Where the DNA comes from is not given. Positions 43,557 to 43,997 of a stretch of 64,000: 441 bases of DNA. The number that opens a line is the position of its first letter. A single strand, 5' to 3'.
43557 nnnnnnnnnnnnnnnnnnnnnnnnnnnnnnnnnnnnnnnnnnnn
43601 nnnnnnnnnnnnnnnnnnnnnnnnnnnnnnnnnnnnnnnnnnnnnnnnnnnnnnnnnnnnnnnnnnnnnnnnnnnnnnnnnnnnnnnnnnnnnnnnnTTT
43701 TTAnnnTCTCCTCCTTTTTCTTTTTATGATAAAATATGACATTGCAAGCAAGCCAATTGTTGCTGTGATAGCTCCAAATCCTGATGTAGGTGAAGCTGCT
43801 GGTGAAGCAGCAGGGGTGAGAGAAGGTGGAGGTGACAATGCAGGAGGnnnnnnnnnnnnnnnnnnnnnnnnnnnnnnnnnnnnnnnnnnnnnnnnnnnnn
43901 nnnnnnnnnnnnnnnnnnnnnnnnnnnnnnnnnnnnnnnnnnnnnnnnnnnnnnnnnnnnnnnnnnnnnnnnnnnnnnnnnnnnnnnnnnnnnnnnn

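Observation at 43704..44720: Cell-surface-anchored rhodanese fused to a cohesin domain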

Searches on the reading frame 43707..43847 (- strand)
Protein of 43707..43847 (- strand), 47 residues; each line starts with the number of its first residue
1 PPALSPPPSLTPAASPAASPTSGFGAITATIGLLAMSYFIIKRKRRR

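Call 30: search_protein_families(library=pfam, proteins=[window:43707-43847:-], max_evalue=10)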
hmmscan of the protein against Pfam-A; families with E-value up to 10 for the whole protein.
seq(47 aa): 0 families

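Call 31: search_protein_families(library=ncbifam, proteins=[window:43707-43847:-], max_evalue=10)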
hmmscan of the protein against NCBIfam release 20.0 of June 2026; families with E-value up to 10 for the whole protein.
seq(47 aa): 3 families
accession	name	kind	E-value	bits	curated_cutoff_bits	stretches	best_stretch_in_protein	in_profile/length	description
NF045529.2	Heimdall-CTERM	domain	0.00021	21.5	24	1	20-46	1-26/26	Heimdall-CTERM domain-containing surface protein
NF041431.1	S_layer_MEMAR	equivalog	0.00079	18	600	1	7-44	780-819/819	MEMAR_RS02690 family S-layer glycoprotein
NF045534.1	small_EYxxD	equivalog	0.14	11.9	29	1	33-47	19-34/37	EYxxD motif small membrane protein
